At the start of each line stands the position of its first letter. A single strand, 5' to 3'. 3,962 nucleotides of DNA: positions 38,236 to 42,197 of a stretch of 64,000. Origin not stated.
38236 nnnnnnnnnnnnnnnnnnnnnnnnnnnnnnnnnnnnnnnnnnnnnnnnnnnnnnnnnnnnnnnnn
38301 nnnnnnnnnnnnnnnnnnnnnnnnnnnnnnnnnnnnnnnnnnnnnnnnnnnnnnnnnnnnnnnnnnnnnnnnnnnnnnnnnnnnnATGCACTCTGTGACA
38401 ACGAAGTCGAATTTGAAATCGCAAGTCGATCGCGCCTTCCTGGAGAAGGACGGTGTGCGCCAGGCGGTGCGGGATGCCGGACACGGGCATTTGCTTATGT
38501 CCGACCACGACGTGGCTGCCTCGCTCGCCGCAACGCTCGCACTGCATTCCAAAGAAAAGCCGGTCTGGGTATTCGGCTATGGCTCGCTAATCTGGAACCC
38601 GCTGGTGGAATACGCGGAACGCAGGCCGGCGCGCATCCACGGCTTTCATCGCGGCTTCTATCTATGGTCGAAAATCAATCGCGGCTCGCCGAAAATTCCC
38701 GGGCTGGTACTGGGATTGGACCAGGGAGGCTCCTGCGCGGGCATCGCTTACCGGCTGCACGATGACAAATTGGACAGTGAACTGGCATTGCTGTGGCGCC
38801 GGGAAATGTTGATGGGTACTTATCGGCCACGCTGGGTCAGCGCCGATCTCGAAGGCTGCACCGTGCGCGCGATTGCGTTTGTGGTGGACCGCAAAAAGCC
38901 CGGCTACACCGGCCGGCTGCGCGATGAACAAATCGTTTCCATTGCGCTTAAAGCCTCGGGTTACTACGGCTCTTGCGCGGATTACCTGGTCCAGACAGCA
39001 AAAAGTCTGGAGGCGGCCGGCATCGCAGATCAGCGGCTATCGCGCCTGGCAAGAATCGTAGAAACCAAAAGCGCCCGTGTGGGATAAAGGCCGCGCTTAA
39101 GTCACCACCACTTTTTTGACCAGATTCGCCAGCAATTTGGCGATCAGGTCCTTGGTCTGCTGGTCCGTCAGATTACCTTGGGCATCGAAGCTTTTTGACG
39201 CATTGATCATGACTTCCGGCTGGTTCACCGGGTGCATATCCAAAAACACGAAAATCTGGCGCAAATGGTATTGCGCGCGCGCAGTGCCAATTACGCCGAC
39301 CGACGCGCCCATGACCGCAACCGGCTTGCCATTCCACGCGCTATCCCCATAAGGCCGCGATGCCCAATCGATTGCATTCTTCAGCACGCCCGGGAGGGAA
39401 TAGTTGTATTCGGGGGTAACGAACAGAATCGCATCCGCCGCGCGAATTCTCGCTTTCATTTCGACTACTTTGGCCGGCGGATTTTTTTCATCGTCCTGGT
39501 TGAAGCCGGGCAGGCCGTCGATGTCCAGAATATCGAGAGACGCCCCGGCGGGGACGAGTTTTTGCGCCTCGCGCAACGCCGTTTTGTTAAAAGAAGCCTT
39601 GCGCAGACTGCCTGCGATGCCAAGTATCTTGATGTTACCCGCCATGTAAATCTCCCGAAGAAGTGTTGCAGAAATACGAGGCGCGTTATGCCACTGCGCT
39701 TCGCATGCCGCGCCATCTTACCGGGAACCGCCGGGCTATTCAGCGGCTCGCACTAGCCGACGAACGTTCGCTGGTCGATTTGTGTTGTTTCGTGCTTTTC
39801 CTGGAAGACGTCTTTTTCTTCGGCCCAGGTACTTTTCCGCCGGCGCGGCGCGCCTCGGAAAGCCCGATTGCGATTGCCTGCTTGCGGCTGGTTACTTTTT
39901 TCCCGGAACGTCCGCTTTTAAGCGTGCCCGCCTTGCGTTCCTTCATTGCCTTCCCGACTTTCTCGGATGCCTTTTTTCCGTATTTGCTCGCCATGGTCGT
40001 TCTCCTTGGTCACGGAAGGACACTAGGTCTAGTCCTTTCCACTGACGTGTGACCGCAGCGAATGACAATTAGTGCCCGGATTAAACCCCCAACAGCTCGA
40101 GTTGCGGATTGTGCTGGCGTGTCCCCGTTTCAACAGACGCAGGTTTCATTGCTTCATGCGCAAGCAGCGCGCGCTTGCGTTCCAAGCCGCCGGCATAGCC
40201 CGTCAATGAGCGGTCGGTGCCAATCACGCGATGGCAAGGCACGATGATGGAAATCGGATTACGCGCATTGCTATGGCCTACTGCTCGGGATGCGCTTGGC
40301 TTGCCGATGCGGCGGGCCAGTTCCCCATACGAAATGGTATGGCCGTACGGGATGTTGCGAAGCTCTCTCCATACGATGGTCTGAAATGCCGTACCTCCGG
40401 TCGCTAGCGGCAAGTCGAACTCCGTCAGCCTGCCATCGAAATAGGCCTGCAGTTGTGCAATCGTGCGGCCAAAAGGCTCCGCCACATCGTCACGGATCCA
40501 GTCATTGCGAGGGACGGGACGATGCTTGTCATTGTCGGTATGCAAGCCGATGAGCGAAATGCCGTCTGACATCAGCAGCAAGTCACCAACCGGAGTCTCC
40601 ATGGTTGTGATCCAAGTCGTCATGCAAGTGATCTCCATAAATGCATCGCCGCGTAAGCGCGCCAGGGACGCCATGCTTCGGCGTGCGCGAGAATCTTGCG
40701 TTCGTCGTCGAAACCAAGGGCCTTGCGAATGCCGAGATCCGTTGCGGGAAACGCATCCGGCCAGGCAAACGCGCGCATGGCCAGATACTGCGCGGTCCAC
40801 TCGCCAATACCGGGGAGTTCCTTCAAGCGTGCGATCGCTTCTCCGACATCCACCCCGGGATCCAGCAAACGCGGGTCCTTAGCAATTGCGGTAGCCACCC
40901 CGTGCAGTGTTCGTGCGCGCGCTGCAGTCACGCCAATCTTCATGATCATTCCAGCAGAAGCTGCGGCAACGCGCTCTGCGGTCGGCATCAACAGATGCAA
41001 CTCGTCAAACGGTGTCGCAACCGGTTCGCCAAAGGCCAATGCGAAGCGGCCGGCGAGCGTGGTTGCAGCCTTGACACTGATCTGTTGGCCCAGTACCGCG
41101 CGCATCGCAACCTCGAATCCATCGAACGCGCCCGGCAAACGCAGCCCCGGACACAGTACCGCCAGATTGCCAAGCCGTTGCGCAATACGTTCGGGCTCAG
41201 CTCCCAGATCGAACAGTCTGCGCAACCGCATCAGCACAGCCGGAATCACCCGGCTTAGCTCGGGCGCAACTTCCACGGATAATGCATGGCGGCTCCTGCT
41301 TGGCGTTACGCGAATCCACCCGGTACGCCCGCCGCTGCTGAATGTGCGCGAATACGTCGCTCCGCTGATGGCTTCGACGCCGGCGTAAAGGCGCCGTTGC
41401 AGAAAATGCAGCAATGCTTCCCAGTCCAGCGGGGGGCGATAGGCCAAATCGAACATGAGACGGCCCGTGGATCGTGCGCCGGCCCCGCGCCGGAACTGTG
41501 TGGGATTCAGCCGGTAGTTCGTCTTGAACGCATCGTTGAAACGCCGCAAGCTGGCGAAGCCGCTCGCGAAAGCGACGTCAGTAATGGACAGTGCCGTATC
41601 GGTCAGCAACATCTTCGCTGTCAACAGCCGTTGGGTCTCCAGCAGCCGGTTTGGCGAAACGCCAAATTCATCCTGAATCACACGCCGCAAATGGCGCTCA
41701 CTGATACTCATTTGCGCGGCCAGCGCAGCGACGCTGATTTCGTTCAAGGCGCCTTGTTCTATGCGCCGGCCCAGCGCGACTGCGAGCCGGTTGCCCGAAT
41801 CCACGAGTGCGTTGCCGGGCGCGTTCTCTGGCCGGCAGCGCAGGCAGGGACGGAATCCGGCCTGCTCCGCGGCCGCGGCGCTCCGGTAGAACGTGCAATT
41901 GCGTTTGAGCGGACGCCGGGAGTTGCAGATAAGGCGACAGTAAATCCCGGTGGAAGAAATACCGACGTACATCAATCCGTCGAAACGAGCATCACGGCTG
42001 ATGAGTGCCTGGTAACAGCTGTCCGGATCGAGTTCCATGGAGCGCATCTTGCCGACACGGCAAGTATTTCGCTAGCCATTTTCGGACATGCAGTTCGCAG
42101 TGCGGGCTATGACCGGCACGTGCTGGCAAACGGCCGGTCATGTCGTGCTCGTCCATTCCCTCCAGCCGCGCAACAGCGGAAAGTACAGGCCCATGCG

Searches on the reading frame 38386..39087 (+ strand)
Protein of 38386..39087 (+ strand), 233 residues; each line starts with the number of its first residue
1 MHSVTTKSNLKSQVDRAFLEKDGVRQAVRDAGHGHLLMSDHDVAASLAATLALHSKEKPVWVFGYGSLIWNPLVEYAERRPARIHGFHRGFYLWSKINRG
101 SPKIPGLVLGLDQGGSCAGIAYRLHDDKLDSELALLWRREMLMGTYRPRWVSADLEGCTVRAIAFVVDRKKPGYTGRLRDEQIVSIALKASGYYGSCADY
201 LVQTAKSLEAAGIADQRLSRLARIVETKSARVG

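Call 84: search_protein_families(library=pfam, max_evalue=0.00001, proteins=[window:38386-39087:+])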
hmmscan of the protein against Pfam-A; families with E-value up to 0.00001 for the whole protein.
window:38386-39087:+ (233 aa): 1 family
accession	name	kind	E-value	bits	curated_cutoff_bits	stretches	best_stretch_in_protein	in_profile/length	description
PF04752.17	ChaC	-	5.6e-37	127.9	21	1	60-227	1-175/176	ChaC-like protein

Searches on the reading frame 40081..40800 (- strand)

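Call 84: search_protein_families(library=pfam, max_evalue=0.00001, proteins=[window:40081-40800:-])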
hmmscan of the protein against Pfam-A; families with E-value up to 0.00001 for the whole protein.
window:40081-40800:- (239 aa): 2 families
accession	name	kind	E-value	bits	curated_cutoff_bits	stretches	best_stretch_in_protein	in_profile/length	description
PF01035.26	DNA_binding_1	-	1.3e-34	118.3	27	1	138-217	1-80/81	6-O-methylguanine DNA methyltransferase, DNA binding domain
PF02870.21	Methyltransf_1N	-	3.2e-09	37.6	21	1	65-133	4-70/71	6-O-methylguanine DNA methyltransferase, ribonuclease-like domain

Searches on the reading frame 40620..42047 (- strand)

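Call 84: search_protein_families(library=pfam, max_evalue=0.00001, proteins=[window:40620-42047:-])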
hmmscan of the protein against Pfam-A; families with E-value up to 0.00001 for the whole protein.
window:40620-42047:- (475 aa): 5 families
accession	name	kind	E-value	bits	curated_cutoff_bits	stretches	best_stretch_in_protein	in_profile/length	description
PF06029.17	AlkA_N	-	2.6e-31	108.7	26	1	199-309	2-118/118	AlkA N-terminal domain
PF02805.21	Ada_Zn_binding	-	7.2e-28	96.8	23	1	10-74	1-65/65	Metal binding domain of Ada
PF12833.13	HTH_18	-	2.3e-23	82.7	33.6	1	109-187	1-79/80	Helix-turn-helix domain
PF00165.29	HTH_AraC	-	5.2e-09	36.5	26.6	0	150-186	6-41/42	Bacterial regulatory helix-turn-helix proteins, AraC family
PF00730.31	HhH-GPD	-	8.1e-09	36.2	26.2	1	316-444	2-83/108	HhH-GPD superfamily base excision DNA repair protein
